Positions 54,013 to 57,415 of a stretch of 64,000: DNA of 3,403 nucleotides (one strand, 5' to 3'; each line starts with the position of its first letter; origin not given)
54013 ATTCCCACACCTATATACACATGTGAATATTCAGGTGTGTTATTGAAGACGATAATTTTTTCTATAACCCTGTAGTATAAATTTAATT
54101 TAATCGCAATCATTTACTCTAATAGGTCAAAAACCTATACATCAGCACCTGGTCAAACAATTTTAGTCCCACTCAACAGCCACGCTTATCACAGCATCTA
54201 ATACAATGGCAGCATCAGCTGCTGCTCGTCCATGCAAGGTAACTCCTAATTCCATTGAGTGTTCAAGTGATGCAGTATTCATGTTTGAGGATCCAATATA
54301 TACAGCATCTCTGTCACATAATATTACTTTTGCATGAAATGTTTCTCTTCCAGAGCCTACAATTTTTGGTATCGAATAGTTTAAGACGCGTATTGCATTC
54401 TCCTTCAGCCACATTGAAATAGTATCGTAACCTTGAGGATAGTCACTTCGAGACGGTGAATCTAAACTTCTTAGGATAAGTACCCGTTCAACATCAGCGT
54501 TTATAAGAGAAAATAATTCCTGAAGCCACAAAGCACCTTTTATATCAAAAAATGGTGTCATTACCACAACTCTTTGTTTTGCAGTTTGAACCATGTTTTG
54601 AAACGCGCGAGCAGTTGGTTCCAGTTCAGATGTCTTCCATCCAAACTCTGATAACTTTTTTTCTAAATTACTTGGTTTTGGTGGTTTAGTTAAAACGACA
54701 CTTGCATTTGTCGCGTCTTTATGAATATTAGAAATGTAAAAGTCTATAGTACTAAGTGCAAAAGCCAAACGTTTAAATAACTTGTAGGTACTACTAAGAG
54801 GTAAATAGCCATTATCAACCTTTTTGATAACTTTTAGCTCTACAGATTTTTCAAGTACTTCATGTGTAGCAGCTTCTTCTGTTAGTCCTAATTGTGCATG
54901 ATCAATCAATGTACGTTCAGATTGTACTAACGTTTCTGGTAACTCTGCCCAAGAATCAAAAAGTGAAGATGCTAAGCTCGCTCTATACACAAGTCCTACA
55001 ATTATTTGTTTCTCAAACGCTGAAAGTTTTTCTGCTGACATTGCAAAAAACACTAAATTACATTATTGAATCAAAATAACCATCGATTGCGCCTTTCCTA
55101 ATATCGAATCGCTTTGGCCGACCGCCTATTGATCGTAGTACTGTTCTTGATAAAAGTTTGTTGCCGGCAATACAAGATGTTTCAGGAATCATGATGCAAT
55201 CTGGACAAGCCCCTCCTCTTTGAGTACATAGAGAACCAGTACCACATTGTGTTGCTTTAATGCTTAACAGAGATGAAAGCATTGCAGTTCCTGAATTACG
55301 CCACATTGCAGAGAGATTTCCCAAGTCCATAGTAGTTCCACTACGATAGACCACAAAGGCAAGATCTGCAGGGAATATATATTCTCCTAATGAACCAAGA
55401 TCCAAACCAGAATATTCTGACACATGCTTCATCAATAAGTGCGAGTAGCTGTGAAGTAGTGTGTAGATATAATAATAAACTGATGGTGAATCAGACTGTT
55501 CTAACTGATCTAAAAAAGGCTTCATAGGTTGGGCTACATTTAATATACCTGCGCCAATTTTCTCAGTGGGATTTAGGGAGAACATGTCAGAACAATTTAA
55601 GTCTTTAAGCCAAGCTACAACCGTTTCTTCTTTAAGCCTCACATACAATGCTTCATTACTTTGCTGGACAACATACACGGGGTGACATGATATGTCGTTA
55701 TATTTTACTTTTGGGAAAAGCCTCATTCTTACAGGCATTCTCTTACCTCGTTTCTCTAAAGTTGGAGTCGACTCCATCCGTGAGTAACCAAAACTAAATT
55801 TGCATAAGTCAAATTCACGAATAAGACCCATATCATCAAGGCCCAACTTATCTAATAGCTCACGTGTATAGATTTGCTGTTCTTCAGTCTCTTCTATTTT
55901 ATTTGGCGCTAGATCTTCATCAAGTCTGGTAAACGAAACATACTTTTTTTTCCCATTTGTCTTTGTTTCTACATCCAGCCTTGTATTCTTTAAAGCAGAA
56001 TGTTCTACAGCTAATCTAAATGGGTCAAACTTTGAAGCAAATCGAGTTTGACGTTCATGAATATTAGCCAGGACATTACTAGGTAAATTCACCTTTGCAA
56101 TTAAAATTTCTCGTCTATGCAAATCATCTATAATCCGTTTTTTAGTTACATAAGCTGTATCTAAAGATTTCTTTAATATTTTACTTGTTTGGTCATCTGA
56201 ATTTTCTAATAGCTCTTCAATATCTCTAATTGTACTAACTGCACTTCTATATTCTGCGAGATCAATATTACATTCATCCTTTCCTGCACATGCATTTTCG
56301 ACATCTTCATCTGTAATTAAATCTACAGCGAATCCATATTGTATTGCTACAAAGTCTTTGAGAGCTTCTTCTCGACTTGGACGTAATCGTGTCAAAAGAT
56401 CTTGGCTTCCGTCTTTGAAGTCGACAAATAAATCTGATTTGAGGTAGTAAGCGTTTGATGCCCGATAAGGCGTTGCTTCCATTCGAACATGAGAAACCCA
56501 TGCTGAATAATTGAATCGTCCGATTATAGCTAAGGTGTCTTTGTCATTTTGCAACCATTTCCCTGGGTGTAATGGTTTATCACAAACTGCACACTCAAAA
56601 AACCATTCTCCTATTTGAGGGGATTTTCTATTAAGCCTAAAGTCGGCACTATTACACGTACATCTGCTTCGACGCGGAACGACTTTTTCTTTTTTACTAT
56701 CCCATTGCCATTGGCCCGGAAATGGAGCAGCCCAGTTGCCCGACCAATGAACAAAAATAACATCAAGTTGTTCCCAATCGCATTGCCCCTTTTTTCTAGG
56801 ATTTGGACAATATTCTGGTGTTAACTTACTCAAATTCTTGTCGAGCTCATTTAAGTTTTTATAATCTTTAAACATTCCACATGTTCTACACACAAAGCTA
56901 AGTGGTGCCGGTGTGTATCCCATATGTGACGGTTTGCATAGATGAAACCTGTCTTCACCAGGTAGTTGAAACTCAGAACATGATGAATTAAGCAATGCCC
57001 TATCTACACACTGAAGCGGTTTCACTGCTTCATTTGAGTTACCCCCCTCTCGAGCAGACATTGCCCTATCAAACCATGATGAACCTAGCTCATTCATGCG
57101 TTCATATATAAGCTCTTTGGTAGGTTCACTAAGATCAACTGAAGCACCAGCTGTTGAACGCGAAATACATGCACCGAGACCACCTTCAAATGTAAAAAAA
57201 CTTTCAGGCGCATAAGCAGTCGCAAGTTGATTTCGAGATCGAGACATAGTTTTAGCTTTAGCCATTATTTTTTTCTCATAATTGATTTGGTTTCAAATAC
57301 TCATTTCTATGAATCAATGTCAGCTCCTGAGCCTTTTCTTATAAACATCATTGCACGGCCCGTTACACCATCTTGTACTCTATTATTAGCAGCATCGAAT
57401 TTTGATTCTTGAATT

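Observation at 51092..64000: Integrase/tRNA-bounded island carrying a DISARM-like helicase/DUF1998/PLD operon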

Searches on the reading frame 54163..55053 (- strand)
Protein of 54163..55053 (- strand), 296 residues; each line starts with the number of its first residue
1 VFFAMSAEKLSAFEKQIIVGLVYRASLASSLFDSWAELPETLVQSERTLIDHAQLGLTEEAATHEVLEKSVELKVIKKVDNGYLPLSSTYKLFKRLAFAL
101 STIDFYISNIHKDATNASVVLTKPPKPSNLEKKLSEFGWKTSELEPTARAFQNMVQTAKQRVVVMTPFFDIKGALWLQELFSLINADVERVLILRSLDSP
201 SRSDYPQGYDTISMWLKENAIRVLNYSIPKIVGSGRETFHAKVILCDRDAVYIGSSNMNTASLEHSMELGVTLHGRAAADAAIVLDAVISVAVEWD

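Call 9: search_protein_families(library=pfam, proteins=[window:54163-55053:-], max_evalue=0.01)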
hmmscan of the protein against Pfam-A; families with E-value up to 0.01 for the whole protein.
window:54163-55053:- (296 aa): 1 family
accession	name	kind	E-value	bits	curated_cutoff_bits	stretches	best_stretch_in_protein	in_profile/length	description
PF13091.12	PLDc_2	-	3.8e-10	40.2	27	1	154-280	4-122/132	PLD-like domain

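Call 10: search_protein_families(library=padloc, proteins=[window:54163-55053:-], max_evalue=0.01)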
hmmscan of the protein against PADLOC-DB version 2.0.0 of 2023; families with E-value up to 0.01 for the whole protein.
window:54163-55053:- (296 aa): 23 families
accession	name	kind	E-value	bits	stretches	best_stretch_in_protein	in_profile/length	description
PDLC02595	DrmC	-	1.3e-11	42.7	1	140-287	110-257/269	DrmC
PDLC02614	DrmC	-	9.9e-11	39.7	1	225-288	87-150/153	DrmC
PDLC02601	DrmC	-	2.5e-09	35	1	148-290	142-286/295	DrmC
PDLC02604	DrmC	-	5.5e-09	34.5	1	232-291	25-84/92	DrmC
PDLC02585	DrmC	-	2.5e-08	31.8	1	237-279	192-234/253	DrmC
PDLC02607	DrmC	-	3.3e-08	31.1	1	231-275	195-239/265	DrmC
PDLC02588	DrmC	-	8.9e-08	30.1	1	147-280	105-234/256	DrmC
PDLC03829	ZacB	-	5.1e-07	26.9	1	152-280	223-341/586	-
PDLC02587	DrmC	-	9.6e-07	26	1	236-282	202-248/267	DrmC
PDLC03922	MkoB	-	1.5e-06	25.8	1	237-281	544-594/610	-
PDLC02606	DrmC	-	1.8e-06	25.9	1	238-289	122-174/182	DrmC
PDLC02615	DrmC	-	3.5e-06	24.6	1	215-289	135-208/218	DrmC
PDLC02602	DrmC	-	1.6e-05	22.1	1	192-277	151-236/381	DrmC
PDLC02597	DrmC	-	2.8e-05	22.1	1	147-281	97-227/242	DrmC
PDLC02605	DrmC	-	3.2e-05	21.7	1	238-280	208-250/270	DrmC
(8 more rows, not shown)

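Call 102: search_protein_families(library=phrogs, proteins=[window:54163-55053:-], max_evalue=0.001)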
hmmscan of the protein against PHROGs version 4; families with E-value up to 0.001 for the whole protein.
window:54163-55053:- (296 aa): 0 families

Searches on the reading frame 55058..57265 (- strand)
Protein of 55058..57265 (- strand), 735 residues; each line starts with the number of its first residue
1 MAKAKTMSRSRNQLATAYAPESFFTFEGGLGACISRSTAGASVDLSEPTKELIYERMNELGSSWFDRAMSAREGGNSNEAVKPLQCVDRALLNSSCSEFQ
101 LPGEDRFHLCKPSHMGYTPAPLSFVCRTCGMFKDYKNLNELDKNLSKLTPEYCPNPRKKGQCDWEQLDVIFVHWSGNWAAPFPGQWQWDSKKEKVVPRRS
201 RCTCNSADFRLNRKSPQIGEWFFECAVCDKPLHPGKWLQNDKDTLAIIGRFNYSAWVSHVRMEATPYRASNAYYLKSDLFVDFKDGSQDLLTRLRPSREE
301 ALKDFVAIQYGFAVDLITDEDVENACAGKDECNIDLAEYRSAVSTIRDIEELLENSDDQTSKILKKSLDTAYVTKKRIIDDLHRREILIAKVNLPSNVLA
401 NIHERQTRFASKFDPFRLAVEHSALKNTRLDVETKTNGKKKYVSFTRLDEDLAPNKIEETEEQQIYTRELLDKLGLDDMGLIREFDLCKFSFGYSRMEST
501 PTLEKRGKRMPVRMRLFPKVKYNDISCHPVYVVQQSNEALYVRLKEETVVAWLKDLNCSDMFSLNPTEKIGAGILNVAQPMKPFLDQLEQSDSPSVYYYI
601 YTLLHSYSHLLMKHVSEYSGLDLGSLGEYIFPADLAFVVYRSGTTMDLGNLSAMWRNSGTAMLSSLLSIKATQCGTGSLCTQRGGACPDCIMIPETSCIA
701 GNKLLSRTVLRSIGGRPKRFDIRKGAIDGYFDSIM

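Call 9: search_protein_families(library=pfam, proteins=[window:55058-57265:-], max_evalue=0.01)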
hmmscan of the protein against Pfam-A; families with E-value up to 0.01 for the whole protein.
window:55058-57265:- (735 aa): 0 families

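Call 10: search_protein_families(library=padloc, proteins=[window:55058-57265:-], max_evalue=0.01)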
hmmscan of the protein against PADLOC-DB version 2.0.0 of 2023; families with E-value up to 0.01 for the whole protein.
window:55058-57265:- (735 aa): 4 families
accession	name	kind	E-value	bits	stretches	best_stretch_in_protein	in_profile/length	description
PDLC02582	DrmB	-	1.4e-17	61.5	1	435-710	366-632/649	DrmB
PDLC02584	DrmB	-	3.5e-07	27.4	1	599-718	304-438/445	DrmB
PDLC02583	DrmB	-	2.8e-05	21.4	1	600-710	476-601/606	DrmB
PDLC02579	DrmB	-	0.00024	18.2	1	601-710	175-301/314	DrmB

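Call 19: search_protein_families(library=ncbifam, proteins=[window:55058-57265:-], max_evalue=0.001)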
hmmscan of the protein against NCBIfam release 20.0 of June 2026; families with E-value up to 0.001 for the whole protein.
window:55058-57265:- (735 aa): 1 family
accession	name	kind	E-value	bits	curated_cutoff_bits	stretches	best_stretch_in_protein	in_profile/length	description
NF038324.1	DrmB_fam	subfamily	4.2e-12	45.7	240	1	478-710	368-601/604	DrmB family protein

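Call 35: search_solved_structures(query=window:55058-57265:-, max_evalue=0.1, show_alignments=1)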
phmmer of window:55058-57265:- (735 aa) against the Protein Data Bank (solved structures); distinct sequences matched with E-value up to 0.1: 1.
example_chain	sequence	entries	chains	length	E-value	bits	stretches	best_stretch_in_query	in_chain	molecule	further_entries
7s9v_B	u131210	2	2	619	0.0016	20.3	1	537-710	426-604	DrmB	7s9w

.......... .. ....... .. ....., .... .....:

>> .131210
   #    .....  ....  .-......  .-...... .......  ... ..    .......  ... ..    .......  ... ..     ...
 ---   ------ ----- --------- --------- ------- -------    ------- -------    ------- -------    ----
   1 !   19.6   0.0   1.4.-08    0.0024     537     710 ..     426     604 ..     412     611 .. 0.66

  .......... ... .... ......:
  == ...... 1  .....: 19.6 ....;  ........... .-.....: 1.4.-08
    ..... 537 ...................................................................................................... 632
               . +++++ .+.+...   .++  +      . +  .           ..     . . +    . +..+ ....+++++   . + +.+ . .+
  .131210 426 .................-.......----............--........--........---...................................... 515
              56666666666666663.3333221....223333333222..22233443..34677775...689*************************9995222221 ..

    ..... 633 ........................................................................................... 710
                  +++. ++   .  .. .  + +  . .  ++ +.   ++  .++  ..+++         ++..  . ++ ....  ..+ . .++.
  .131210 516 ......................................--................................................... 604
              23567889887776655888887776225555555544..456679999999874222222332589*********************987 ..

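Call 37: search_protein_families(library=pfam, proteins=[window:55058-57265:-], max_evalue=10)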
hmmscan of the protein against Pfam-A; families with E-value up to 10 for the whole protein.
window:55058-57265:- (735 aa): 0 families

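Call 73: find_homologous_proteins(query=window:55058-57265:-, max_evalue=0.001)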
Query window:55058-57265:- (735 aa): 599 proteins with E <= 0.001 among 7839 candidates; the best 120 are listed.
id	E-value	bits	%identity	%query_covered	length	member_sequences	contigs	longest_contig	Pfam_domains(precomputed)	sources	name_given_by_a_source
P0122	0.0e+0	1718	100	100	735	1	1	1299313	-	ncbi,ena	-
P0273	0.0e+0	1269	75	100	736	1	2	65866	-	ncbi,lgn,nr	ncbi:MAG: hypothetical protein KZQ97_10365 [Candidatus Thiodiazotropha sp. (ex Dulcina madagascarien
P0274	0.0e+0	1224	71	100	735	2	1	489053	-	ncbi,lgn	-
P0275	0.0e+0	1218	71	100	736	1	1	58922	-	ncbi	-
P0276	0.0e+0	1214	71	100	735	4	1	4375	-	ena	-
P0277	0.0e+0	1213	70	100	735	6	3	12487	-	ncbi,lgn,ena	-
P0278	0.0e+0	1204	70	100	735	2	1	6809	-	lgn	-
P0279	0.0e+0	1201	70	99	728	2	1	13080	-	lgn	-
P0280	0.0e+0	1197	70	100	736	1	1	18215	-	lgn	-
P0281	0.0e+0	1194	70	100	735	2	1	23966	-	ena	-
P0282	0.0e+0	1193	70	99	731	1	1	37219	-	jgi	jgi:hypothetical protein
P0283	0.0e+0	1189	69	100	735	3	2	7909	-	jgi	jgi:hypothetical protein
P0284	0.0e+0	1187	69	100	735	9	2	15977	-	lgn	-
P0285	0.0e+0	1187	69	100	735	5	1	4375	-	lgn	-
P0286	0.0e+0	1187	69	100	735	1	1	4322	-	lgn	-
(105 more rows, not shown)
